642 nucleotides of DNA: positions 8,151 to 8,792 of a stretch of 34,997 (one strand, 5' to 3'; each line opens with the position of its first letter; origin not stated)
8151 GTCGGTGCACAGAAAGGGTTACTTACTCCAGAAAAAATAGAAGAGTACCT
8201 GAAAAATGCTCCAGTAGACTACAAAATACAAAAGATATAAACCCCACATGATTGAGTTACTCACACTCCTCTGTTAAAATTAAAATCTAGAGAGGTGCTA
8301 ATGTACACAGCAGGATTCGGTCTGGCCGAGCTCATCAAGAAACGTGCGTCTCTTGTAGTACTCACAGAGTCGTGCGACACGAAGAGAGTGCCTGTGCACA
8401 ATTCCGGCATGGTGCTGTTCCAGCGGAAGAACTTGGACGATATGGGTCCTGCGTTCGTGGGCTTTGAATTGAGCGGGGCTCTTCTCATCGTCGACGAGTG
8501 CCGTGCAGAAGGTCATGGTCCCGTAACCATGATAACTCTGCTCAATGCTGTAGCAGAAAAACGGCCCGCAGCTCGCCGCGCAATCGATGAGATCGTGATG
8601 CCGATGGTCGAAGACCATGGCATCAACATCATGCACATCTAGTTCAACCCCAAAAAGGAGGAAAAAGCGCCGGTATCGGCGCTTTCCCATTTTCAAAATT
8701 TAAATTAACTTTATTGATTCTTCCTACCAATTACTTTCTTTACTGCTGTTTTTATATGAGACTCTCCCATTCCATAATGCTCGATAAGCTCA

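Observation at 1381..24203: Four compositionally foreign, SD-led single-gene cassettes scattered through intergenic spacers of an SD-less host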

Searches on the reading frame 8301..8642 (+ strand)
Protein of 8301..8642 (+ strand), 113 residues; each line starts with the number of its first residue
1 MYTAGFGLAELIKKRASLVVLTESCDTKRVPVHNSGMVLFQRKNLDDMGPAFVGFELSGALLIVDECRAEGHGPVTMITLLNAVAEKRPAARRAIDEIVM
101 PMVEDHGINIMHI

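Call 14: search_protein_families(library=pfam, proteins=[window:8301-8642:+], max_evalue=1)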
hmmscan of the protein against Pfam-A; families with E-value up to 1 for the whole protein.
window:8301-8642:+ (113 aa): 0 families

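Call 15: search_protein_families(library=phrogs, proteins=[window:8301-8642:+], max_evalue=1)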
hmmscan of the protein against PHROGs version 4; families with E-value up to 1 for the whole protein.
window:8301-8642:+ (113 aa): 0 families

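Call 18: find_encoding_contigs(protein=window:8301-8642:+, flank=10000, max_places=10)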
Protein window:8301-8642:+ (113 aa): 4 contigs read that carry it; 4 places shown.
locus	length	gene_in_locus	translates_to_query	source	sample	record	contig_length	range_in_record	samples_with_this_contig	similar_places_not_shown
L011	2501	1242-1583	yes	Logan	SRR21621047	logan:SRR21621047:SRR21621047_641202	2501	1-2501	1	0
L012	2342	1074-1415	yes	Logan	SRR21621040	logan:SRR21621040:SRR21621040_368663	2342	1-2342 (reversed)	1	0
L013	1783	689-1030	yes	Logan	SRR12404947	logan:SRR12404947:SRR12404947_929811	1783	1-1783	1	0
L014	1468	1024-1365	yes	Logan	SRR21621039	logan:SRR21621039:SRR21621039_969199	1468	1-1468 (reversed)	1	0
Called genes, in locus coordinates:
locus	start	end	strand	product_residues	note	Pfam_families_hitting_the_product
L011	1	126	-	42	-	?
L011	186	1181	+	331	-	PF00294:PfkB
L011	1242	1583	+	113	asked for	-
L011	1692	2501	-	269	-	?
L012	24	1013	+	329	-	PF00294:PfkB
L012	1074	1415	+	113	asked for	-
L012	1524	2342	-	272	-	?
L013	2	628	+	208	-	?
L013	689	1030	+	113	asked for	-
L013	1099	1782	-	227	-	?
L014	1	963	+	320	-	?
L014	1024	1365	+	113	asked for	-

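Call 36: search_protein_families(library=pfam, alignment_id=A2, max_evalue=1)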
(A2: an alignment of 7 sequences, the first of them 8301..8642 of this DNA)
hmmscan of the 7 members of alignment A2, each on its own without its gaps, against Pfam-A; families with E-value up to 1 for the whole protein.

A. member 1, window:8301-8642:+ (113 aa): 0 families

B. families by the number of members that match (of 7 scanned): 1 family
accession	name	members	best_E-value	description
PF20424.3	PilZN3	1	0.12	PilZN3 domain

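Call 37: search_solved_structures(query=A2, max_evalue=10)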
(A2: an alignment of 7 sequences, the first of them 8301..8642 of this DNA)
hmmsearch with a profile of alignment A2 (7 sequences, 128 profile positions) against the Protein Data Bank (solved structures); distinct sequences matched with E-value up to 10: 2.
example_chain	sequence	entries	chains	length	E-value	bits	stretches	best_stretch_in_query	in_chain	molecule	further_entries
3gcg_B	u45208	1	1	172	0.17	14.8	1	36-85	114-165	L0028 (Mitochondria associated protein)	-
6m8v_A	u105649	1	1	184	0.6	13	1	4-63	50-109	Flavin prenyltransferase UbiX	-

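Call 38: find_homologous_proteins(query=A2, max_evalue=0.001)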
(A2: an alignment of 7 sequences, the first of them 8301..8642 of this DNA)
Query A2 (7 sequences) (113 aa, profile of the alignment): 8 proteins with E <= 0.001 among 729 candidates.
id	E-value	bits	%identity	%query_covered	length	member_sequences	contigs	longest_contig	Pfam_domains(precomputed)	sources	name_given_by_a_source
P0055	1.5e-50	188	28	86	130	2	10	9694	-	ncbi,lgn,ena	-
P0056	2.1e-50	188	29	89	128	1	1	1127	-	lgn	-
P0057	1.2e-49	185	28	92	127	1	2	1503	-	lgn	-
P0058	2.7e-49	184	27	92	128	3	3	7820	-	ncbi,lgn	-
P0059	1.8e-38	149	27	81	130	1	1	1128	-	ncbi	-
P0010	1.8e-32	130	95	100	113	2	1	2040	-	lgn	-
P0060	6.0e-25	105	73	98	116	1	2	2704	-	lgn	-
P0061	3.7e-24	103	42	23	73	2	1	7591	-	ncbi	ncbi:MAG: hypothetical protein WAW92_01885 [Minisyncoccia bacterium]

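Call 46: predict_structure(alignment_id=A3)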
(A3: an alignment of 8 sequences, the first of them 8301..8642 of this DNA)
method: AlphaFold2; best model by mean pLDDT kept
length: 113 residues; sequences in the alignment: 8
mean_pLDDT: 84.6   pTM: 0.79
mean pLDDT of the five models: 84.6, 83.8, 83.5, 81.9, 81.1
residues with pLDDT >= 90: 53; 70-90: 45; 50-70: 10; < 50: 5
segments of 3 or more residues with pLDDT < 50: 1-5
pLDDT, mean of each block of 10 residues (from residue 1): 56 88 89 93 77 92 88 82 93 94 85 62
secondary structure, 60 per line:
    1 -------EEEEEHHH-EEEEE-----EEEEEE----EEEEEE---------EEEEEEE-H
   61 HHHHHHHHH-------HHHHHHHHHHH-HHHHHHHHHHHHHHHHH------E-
elements in order: E8-12 E17-21 E27-32 E37-42 E52-58 H60-69 H77-87 H89-105

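Call 49: fold_search(model_id=the predicted structure, library=pdb)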
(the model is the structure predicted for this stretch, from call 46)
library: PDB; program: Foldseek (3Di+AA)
matches with E <= 10: 198; with E <= 0.001: 0
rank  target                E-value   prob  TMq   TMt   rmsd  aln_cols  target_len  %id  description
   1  8wki_w                1.1e+00  0.02  0.16  0.10  23.9       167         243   11  Cryo-EM structure of the distal rod-hook within the flagellar motor-hook complex in the CW state. (released 2024-09-04)
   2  2gje_D                1.1e+00  0.03  0.15  0.12  13.0        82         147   12  Structure of a guideRNA-binding protein complex bound to a gRNA (released 2006-09-05)
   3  8oix_J                1.3e+00  0.05  0.21  0.14  11.6       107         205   15  CryoEM structure of 20S Trichomonas vaginalis proteasome in complex with proteasome inhibitor Salinosporamid A (released 2024-04-10)
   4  8tm5_I                1.4e+00  0.05  0.19  0.13  11.4        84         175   11  Human mixed 13S proteasome assembly intermediate (released 2024-10-23)
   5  4fz2_A                1.5e+00  0.07  0.23  0.09  11.1       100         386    8  Crystal structure of the fourth type of archaeal tRNA splicing endonuclease from Candidatus Micrarchaeum acidiphilum A (released 2012-09-12)
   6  7cbm_L                1.5e+00  0.02  0.18  0.10  25.4       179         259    8  Cryo-EM structure of the flagellar distal rod with partial hook from Salmonella (released 2021-04-28)
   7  1rjl_C                2.0e+00  0.07  0.19  0.23   7.6        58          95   16  Structure of the complex between OspB-CT and bactericidal Fab-H6831 (released 2004-11-30)
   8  9izq_A                2.1e+00  0.02  0.17  0.04   9.2        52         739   12  Cryo-EM structure of CasLambda2-crRNA-target DNA ternary complex in the intermediate state (released 2025-06-11)
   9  6cjp_B                2.4e+00  0.02  0.21  0.14  14.4       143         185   11  Candida albicans Hsp90 nucleotide binding domain in complex with radicicol (released 2019-01-30)
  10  9w2k_B                2.5e+00  0.06  0.26  0.10  11.8       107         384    6  Structural basis of substrate promiscuity in the archaeal RNA-splicing endonuclease from Candidatus Micrarchaeum acidi (released 2025-09-10)
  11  5dnk_A                2.5e+00  0.04  0.21  0.07  11.7        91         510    8  The structure of PKMT1 from Rickettsia prowazekii in complex with AdoHcy (released 2016-08-10)
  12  8yix_L                2.5e+00  0.04  0.21  0.14  11.2        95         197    9  Cryo-EM structure of human proteasome assembly intermediate half-proteasome (released 2025-01-15)
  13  7rt0                  2.7e+00  0.08  0.26  0.10   8.1        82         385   11  1.80 A resolution structure of MAO from P. nicotinovorans in complex with FAD (released 2021-08-25)
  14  4kho_A                2.7e+00  0.04  0.19  0.11   9.9       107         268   10  Structure of the FACT complex Subunit Spt16M (released 2013-05-29)
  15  4bbk                  2.7e+00  0.03  0.19  0.18  12.3       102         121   11  Structural and functional characterisation of the kindlin-1 pleckstrin homology domain (released 2012-11-14)
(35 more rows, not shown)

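Call 67: search_protein_families(library=padloc, proteins=[window:8301-8642:+, L015:3225-3524:-], max_evalue=1)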
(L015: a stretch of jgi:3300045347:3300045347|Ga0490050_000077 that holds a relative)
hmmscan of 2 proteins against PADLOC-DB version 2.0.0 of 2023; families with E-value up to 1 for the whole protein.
window:8301-8642:+ (113 aa): 0 families

L015:3225-3524:- (99 aa): 0 families

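Call 68: search_protein_families(library=pfam, proteins=[L015:3225-3524:-, L001:10585-10845:+, L001:10931-11110:+, L001:11256-11639:+, L001:11793-12080:+], max_evalue=0.1)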
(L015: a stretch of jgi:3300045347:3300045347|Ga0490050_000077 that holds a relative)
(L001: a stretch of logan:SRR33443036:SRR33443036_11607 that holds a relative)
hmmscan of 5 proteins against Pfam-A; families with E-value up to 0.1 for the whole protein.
L015:3225-3524:- (99 aa): 0 families

L001:10585-10845:+ (86 aa): 0 families

L001:10931-11110:+ (59 aa): 0 families

L001:11256-11639:+ (127 aa): 2 families
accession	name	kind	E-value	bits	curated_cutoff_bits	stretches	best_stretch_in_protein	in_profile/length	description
PF03176.21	MMPL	-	0.0072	15.7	20.5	1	55-93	261-299/333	MMPL family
PF17369.7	DUF5391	-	0.043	14.4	25.7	1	8-88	8-89/135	Family of unknown function (DUF5391)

L001:11793-12080:+ (95 aa): 1 family
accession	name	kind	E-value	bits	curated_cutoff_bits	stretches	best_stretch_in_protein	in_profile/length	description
PF07966.17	A1_Propeptide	-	0.067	13.6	20.5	0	38-55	6-23/27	A1 Propeptide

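Call 103: fold_search(model_id=the predicted structure, library=viral)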
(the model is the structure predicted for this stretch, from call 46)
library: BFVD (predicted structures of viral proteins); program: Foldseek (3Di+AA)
matches with E <= 10: 386; with E <= 0.001: 0
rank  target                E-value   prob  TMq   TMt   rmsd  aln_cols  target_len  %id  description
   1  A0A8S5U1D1            3.7e-02  0.99  0.47  0.62   5.7       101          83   10  DUF2283 domain-containing protein [Siphoviridae sp. cttuu15]
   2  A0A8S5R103            5.0e-02  0.20  0.22  0.23  16.3       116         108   14  Uncharacterized protein [Myoviridae sp. ct78050]
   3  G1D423                1.5e-01  0.97  0.38  0.77   2.0        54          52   15  DUF2283 domain-containing protein [Mycobacterium phage LittleE]
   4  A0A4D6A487            2.0e-01  0.20  0.25  0.27  10.9        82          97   15  (no name in the UniProt tables at hand)
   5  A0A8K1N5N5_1          2.5e-01  0.07  0.19  0.04  18.3       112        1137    4  RdRp catalytic domain-containing protein (Fragment) [Riboviria sp.]
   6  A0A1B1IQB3            3.0e-01  0.25  0.28  0.08   8.4        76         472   20  (no name in the UniProt tables at hand)
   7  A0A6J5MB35            3.2e-01  0.12  0.20  0.17  14.6        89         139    9  Uncharacterized protein [uncultured Caudovirales phage]
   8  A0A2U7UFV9            4.1e-01  0.80  0.37  0.26   3.0        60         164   10  DUF2283 domain-containing protein [Pandoravirus macleodensis]
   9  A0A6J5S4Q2            4.4e-01  0.11  0.22  0.25  10.7        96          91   14  Uncharacterized protein [uncultured Caudovirales phage]
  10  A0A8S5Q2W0            5.0e-01  0.30  0.40  0.29   8.2       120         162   11  Uncharacterized protein [Siphoviridae sp. ctLqe90]
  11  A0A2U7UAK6            6.8e-01  0.44  0.38  0.26   4.9        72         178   11  Uncharacterized protein [Pandoravirus quercus]
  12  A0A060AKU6            7.7e-01  0.05  0.19  0.12   8.2        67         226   16  BIG2 domain-containing protein [Listeria phage List-36]
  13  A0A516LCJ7            9.2e-01  0.25  0.31  0.36   3.7        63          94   13  (no name in the UniProt tables at hand)
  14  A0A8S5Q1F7            9.8e-01  0.20  0.35  0.26   8.1       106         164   12  Uncharacterized protein [Siphoviridae sp. ctLqe90]
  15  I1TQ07                9.8e-01  0.08  0.21  0.13   9.6        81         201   14  (no name in the UniProt tables at hand)
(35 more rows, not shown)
